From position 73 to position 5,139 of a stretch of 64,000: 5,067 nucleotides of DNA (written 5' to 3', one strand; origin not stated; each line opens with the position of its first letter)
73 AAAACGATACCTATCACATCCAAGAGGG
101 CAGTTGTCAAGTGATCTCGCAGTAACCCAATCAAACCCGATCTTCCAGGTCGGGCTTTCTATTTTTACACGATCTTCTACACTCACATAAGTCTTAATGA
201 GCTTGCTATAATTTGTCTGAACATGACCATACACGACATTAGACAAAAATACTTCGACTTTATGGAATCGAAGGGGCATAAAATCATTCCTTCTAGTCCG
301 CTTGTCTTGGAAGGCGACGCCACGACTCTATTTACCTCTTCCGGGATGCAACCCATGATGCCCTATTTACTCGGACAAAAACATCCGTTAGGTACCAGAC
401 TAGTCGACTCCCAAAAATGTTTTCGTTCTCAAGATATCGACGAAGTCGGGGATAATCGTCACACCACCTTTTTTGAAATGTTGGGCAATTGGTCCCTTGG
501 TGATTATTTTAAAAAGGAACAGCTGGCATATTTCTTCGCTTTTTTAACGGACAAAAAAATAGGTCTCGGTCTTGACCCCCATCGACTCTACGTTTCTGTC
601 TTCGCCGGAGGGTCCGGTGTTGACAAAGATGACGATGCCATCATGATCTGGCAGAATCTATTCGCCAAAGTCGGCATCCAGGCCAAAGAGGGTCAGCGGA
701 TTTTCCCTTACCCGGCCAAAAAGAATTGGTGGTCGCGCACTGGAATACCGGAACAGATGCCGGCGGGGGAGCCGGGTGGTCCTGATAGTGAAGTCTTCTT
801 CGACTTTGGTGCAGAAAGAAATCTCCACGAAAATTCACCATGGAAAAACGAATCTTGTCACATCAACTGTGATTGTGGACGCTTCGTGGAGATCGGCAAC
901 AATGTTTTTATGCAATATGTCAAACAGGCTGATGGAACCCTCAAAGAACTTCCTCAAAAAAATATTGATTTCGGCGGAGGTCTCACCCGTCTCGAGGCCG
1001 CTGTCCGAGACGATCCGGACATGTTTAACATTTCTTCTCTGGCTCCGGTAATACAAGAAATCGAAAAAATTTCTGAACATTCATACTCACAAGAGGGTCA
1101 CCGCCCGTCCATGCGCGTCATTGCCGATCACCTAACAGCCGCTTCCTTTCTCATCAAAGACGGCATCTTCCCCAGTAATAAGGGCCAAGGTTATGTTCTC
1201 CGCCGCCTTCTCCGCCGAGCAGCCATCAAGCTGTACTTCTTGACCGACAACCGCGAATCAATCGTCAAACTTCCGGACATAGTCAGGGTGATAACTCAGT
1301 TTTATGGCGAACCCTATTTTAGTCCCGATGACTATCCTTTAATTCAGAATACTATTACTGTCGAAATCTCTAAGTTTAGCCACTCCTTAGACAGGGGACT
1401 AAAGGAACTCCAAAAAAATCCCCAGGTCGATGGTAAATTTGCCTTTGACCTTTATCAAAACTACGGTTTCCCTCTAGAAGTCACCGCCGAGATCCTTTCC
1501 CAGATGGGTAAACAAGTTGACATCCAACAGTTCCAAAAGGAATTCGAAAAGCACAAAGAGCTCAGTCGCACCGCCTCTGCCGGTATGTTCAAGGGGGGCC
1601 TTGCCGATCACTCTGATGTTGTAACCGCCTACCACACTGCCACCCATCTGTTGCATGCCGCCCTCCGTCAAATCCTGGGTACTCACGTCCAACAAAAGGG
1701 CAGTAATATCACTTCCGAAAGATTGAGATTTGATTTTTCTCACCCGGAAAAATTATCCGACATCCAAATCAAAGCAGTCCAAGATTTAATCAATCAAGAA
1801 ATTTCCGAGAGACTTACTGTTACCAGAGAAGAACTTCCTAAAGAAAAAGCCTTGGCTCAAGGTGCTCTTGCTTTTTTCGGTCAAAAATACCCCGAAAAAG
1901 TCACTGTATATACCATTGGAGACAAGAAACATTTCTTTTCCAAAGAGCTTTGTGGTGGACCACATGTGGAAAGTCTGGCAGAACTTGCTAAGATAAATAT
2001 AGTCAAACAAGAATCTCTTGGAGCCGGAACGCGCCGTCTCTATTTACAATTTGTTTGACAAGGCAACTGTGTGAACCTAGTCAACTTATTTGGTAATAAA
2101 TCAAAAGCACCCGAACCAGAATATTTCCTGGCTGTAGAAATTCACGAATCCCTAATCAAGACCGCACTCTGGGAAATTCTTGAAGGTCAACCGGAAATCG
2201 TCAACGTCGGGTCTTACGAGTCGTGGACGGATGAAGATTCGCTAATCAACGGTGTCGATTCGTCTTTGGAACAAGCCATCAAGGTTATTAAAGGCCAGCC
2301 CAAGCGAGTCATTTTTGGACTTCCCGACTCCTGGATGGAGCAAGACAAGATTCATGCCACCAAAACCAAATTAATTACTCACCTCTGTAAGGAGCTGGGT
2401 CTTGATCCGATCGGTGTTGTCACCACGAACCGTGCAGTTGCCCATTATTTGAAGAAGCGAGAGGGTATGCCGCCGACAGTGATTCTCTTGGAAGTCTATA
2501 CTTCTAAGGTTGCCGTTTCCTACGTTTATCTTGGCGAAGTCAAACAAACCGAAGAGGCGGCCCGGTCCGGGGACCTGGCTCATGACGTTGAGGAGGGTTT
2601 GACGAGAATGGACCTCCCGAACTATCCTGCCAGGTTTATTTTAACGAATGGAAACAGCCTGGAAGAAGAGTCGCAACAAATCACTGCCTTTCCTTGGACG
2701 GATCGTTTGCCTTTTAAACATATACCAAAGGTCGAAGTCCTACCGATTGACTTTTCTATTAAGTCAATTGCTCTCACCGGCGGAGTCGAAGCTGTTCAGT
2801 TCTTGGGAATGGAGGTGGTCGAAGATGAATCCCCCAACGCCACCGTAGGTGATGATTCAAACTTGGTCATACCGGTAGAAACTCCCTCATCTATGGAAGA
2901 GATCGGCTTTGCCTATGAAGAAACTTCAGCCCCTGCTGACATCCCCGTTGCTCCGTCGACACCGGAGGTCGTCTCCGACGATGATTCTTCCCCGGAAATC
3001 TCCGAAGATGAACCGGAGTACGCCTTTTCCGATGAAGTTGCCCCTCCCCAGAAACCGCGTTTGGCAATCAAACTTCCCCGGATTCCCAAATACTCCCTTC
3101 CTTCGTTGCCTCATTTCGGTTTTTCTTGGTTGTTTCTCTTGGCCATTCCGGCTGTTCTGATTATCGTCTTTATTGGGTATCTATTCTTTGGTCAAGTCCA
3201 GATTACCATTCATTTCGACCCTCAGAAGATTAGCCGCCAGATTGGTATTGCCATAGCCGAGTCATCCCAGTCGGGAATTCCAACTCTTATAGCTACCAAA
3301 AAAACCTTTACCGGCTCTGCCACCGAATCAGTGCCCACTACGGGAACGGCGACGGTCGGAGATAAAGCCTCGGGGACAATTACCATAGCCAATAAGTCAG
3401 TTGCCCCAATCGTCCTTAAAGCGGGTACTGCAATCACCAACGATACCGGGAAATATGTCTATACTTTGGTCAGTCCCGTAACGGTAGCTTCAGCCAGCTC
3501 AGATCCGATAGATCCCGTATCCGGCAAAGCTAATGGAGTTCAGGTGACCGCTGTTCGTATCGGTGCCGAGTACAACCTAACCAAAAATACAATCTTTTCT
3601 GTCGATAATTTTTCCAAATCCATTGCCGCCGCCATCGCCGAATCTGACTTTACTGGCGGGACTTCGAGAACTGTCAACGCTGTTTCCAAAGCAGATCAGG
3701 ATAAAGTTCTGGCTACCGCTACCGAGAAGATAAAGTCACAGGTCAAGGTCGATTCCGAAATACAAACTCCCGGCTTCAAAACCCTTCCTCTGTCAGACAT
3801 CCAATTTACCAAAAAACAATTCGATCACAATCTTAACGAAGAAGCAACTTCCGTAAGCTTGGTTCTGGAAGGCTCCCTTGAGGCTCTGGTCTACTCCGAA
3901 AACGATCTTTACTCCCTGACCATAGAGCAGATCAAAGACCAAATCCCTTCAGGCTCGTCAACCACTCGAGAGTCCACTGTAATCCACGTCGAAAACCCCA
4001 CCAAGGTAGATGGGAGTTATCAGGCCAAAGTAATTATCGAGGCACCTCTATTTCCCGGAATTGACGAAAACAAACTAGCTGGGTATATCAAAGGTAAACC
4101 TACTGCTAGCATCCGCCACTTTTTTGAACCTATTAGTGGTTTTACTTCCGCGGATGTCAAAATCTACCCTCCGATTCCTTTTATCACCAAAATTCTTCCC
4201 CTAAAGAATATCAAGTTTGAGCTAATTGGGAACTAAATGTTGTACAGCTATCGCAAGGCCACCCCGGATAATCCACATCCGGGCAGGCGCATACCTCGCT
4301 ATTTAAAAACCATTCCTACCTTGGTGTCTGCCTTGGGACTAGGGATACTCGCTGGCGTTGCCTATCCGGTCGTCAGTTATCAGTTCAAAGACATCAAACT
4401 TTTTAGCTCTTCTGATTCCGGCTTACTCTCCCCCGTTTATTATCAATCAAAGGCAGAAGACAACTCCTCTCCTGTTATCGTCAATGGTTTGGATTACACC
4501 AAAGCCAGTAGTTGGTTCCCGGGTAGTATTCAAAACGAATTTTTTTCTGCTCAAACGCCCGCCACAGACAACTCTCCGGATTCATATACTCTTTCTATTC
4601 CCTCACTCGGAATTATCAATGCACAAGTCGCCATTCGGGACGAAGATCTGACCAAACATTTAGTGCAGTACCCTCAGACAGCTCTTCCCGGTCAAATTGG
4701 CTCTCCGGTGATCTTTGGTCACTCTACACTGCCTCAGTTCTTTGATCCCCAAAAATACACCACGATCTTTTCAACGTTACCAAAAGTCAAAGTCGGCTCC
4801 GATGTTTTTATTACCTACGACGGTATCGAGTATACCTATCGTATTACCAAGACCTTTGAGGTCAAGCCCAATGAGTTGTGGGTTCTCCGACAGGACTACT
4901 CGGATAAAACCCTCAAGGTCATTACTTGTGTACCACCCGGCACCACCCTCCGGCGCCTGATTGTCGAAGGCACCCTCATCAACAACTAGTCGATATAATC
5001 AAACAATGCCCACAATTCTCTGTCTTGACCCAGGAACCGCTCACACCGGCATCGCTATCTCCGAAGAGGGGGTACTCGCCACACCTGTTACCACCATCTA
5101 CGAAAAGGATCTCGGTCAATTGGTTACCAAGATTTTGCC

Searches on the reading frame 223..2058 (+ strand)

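Call 35: search_protein_families(library=pfam, proteins=[window:223-2058:+], max_evalue=0.01)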
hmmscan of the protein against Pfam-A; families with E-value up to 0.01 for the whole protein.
window:223-2058:+ (611 aa): 2 families
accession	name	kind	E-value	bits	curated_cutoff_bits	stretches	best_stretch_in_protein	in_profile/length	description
PF01411.24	tRNA-synt_2c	-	2.3e-104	350.4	30.3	1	5-467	1-445/552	tRNA synthetases class II (A)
PF07973.19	tRNA_SAD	-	1e-12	48.2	24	1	560-607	1-44/44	Threonyl and Alanyl tRNA synthetase second additional domain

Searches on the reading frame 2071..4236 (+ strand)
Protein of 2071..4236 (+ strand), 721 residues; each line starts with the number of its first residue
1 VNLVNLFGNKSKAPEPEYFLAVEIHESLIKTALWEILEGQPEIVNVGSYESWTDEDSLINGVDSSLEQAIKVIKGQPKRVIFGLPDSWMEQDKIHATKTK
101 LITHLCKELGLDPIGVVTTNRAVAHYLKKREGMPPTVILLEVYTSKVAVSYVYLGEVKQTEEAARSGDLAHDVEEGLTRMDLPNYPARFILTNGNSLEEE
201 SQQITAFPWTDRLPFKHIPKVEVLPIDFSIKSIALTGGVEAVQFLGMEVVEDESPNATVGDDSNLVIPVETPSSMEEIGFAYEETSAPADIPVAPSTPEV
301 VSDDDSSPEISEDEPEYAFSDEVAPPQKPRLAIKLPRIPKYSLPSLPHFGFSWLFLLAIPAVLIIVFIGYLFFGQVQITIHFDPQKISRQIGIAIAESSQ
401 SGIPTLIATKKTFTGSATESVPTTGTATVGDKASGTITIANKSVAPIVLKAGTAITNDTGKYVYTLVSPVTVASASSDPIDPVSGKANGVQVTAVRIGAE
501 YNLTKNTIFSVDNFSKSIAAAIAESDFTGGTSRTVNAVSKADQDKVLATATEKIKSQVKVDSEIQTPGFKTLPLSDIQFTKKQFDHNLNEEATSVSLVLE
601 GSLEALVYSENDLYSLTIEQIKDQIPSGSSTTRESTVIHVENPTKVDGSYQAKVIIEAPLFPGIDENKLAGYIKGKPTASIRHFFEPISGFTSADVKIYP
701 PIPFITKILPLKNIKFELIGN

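Call 35: search_protein_families(library=pfam, proteins=[window:2071-4236:+], max_evalue=0.01)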
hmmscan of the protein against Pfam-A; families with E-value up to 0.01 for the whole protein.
window:2071-4236:+ (721 aa): 1 family
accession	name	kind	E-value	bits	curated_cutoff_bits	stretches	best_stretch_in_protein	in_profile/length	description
PF04865.19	Baseplate_J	-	0.0029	17.4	21.1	1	431-531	21-110/255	Baseplate J-like protein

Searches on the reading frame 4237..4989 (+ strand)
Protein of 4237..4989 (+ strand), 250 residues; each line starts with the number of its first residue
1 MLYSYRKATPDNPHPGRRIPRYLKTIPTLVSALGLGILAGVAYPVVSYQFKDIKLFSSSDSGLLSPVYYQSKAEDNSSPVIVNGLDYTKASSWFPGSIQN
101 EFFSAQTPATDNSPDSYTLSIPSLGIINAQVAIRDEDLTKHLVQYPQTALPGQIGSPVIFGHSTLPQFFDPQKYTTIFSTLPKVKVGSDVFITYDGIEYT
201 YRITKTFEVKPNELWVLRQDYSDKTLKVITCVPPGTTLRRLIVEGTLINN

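Call 34: search_protein_families(library=pfam, proteins=[window:4237-4989:+], max_evalue=0.01)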
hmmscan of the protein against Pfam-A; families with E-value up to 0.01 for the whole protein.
window:4237-4989:+ (250 aa): 1 family
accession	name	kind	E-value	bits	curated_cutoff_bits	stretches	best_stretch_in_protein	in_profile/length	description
PF04203.18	Sortase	-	6.6e-20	71.6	26.6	1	119-247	1-124/125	Sortase domain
